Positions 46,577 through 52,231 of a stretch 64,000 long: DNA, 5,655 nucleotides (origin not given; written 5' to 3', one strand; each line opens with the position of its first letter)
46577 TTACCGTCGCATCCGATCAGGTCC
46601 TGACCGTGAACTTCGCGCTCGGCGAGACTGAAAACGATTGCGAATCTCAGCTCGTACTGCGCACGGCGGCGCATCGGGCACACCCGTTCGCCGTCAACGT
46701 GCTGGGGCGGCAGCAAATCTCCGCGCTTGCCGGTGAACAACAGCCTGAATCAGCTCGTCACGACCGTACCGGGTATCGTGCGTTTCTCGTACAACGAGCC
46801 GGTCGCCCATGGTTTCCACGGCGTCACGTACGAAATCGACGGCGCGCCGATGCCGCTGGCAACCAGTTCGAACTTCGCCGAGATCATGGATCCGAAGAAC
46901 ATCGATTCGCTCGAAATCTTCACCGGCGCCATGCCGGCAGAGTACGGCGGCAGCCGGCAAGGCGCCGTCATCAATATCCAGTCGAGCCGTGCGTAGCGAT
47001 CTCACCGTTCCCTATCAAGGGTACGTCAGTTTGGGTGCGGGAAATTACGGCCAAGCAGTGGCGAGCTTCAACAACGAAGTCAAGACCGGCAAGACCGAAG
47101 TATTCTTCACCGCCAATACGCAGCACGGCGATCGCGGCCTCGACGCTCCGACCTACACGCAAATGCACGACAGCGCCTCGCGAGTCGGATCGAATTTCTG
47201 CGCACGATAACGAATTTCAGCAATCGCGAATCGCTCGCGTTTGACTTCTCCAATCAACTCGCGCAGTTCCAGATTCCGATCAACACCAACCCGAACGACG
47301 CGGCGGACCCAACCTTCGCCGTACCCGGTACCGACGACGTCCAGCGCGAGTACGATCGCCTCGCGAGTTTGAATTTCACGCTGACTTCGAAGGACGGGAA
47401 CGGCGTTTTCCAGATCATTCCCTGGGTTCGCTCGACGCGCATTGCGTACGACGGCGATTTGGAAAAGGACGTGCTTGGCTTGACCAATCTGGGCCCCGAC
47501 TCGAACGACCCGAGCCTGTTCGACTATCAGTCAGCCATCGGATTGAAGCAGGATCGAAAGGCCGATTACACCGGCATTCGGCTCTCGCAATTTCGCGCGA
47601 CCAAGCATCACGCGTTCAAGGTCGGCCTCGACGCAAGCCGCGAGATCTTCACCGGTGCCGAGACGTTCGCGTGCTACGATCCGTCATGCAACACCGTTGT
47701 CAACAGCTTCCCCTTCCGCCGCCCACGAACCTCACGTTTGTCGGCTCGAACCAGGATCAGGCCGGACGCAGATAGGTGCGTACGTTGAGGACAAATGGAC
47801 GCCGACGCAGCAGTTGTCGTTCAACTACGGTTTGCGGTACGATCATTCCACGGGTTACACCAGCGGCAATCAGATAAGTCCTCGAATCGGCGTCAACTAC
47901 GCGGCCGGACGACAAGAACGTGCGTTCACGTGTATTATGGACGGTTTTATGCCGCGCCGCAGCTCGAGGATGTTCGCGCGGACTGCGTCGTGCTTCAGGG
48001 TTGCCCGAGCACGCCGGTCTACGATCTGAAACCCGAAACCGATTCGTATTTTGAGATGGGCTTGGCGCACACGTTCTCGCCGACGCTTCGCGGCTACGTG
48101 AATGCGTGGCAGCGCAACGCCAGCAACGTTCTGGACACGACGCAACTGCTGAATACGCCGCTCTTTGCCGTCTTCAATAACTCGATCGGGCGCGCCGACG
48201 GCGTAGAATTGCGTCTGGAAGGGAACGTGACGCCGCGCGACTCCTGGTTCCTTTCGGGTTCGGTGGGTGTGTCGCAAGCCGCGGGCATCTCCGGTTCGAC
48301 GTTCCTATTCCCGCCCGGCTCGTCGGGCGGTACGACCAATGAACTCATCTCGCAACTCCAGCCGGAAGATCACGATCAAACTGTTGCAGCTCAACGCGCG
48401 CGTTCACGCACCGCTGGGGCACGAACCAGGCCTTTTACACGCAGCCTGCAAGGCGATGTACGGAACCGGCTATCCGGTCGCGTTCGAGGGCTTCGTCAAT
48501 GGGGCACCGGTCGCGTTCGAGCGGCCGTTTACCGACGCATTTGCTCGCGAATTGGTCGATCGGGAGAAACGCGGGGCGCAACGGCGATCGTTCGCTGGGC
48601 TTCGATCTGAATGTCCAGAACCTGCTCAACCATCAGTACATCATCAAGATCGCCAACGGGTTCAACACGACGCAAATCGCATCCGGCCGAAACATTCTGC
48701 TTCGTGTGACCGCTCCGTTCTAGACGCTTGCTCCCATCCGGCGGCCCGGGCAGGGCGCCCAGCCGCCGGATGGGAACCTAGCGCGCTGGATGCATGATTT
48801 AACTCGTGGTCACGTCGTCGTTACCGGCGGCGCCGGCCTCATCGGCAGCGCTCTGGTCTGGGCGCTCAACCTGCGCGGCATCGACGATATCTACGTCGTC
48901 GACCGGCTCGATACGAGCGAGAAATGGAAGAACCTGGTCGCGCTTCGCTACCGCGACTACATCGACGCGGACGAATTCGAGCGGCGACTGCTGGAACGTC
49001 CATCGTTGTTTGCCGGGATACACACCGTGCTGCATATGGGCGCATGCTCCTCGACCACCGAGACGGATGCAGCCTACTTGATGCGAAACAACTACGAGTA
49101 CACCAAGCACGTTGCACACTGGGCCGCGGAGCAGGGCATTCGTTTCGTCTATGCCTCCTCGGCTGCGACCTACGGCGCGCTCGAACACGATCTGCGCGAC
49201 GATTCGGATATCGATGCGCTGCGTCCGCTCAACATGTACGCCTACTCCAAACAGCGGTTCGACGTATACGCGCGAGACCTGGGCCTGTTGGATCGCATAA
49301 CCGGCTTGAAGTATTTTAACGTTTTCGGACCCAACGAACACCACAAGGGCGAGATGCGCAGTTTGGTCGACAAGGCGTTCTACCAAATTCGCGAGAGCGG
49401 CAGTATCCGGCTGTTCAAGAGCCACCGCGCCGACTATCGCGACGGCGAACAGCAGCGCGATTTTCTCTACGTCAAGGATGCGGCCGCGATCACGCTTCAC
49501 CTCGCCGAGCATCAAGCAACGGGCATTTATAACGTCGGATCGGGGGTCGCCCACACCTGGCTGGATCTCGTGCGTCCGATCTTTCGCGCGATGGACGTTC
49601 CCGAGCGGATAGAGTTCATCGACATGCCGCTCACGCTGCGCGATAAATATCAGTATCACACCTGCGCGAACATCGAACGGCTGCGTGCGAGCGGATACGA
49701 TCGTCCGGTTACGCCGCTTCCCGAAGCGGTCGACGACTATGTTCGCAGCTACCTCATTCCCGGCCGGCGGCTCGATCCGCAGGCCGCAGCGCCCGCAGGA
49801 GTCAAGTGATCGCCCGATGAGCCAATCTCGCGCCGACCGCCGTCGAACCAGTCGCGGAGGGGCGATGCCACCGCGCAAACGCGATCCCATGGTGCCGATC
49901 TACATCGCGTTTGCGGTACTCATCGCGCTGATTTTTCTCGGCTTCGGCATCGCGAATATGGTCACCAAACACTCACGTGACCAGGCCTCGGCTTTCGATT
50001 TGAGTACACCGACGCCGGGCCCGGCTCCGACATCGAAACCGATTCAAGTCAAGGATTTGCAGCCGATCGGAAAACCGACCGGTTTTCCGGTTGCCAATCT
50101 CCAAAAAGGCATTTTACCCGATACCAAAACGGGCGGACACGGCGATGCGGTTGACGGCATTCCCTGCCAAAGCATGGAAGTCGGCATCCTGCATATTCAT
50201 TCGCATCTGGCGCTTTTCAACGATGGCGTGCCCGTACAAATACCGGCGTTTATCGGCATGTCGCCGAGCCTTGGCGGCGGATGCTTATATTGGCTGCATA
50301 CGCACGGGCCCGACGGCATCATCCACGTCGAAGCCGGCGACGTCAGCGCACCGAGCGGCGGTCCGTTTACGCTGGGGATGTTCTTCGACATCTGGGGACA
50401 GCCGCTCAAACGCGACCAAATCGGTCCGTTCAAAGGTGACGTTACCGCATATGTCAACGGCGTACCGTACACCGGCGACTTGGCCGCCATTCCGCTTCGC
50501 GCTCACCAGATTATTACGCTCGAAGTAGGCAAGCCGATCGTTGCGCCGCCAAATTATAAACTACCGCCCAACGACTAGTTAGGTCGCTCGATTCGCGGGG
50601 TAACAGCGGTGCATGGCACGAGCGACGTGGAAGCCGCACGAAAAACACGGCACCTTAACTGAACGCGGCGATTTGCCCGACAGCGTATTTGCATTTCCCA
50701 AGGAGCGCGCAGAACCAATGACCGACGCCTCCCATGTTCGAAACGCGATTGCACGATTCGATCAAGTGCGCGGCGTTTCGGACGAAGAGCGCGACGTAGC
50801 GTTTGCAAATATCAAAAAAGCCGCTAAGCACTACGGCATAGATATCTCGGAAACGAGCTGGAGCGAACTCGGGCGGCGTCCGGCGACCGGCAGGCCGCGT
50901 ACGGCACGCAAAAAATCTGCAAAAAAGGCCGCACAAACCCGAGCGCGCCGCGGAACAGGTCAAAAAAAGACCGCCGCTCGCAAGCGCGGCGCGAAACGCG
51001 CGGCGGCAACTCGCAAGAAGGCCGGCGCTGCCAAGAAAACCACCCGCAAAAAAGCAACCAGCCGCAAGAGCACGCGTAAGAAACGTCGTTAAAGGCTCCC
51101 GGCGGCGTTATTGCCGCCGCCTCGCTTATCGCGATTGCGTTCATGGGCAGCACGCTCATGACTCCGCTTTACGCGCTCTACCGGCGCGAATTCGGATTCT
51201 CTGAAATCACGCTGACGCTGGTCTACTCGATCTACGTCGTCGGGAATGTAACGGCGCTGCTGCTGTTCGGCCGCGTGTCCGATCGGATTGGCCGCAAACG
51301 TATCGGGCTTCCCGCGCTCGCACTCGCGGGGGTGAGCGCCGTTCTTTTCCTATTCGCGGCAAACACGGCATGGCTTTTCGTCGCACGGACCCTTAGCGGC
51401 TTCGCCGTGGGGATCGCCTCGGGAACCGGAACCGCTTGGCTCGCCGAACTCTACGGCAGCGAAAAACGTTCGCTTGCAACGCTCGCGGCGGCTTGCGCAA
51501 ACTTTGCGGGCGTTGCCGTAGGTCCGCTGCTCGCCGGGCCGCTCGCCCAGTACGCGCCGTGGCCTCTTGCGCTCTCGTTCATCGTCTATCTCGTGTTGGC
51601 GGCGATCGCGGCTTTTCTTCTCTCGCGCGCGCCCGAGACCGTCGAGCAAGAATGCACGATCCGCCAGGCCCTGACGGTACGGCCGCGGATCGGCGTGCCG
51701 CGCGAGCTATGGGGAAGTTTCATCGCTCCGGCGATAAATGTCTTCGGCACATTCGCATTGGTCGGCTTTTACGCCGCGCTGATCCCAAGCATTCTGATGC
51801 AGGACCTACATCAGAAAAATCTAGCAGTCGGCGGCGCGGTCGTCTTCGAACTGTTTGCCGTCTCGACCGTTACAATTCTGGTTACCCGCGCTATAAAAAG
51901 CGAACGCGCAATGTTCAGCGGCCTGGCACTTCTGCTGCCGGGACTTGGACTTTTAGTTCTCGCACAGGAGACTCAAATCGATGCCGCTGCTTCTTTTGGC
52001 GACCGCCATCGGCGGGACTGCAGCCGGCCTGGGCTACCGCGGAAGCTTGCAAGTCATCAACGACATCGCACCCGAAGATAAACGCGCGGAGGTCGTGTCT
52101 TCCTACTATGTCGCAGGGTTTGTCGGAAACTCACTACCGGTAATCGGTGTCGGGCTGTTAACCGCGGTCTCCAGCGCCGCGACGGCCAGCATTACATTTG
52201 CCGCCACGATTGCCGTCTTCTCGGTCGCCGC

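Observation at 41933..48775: Candidate extracytoplasmic metal-redox operon: membrane protein - fused cytochrome/beta-barrel - Tat multicopper oxidase - paralogous membrane protein - TonB-receptor-like protein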

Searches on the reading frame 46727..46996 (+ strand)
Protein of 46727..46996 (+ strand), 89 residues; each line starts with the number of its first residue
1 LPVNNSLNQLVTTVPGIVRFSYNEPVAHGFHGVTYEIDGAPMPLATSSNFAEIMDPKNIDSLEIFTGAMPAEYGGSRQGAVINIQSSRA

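Call 4: search_protein_families(library=pfam, proteins=[window:46727-46996:+], max_evalue=0.01)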
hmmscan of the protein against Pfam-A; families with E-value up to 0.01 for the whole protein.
window:46727-46996:+ (89 aa): 1 family
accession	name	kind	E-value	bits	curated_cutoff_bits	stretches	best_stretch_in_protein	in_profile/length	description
PF07715.20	Plug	-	1.7e-07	32.1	23.9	1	5-81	23-107/107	TonB-dependent Receptor Plug Domain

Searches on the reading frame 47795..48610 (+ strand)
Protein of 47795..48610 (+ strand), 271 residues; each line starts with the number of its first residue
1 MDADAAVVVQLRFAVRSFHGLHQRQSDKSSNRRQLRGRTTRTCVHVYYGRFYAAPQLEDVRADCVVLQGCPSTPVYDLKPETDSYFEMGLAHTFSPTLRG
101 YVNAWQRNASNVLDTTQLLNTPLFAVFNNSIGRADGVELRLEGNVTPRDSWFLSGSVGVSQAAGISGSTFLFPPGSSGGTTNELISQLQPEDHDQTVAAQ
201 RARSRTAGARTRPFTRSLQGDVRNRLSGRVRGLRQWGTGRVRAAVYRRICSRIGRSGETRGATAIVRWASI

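Call 4: search_protein_families(library=pfam, proteins=[window:47795-48610:+], max_evalue=0.01)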
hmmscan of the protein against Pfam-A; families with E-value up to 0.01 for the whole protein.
window:47795-48610:+ (271 aa): 1 family
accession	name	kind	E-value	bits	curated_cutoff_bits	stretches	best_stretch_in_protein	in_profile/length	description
PF00593.30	TonB_dep_Rec_b-barrel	-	2.6e-05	24.7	27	1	48-160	237-346/436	TonB dependent receptor-like, beta-barrel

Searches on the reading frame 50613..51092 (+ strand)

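Call 31: search_protein_families(library=pfam, proteins=[window:50613-51092:+], max_evalue=0.01)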
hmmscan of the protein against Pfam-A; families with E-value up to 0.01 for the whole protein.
window:50613-51092:+ (159 aa): 1 family
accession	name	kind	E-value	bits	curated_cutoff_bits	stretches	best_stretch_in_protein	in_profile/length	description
PF20223.3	DUF6582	-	2.2e-15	57.2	27.3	1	22-80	21-82/83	Family of unknown function (DUF6582)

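Call 82: search_protein_families(library=ncbifam, proteins=[window:50613-51092:+], max_evalue=0.01)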
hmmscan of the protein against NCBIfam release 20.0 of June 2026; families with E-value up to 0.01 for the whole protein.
window:50613-51092:+ (159 aa): 0 families

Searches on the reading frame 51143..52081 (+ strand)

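Call 31: search_protein_families(library=pfam, proteins=[window:51143-52081:+], max_evalue=0.01)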
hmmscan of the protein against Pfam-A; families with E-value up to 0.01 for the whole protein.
window:51143-52081:+ (312 aa): 4 families
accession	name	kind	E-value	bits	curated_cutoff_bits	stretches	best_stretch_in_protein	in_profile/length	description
PF07690.21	MFS_1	-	3.4e-30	105.6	33.4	1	1-275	10-289/347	Major Facilitator Superfamily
PF00083.30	Sugar_tr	-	3.2e-12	46.5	22.3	1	20-166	44-194/452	Sugar (and other) transporter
PF06609.19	TRI12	-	1.4e-07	30.8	23.2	1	24-160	80-213/599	Fungal trichothecene efflux pump (TRI12)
PF12832.13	MFS_1_like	-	0.00054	19.5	25.2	1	10-135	235-362/373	MFS_1 like family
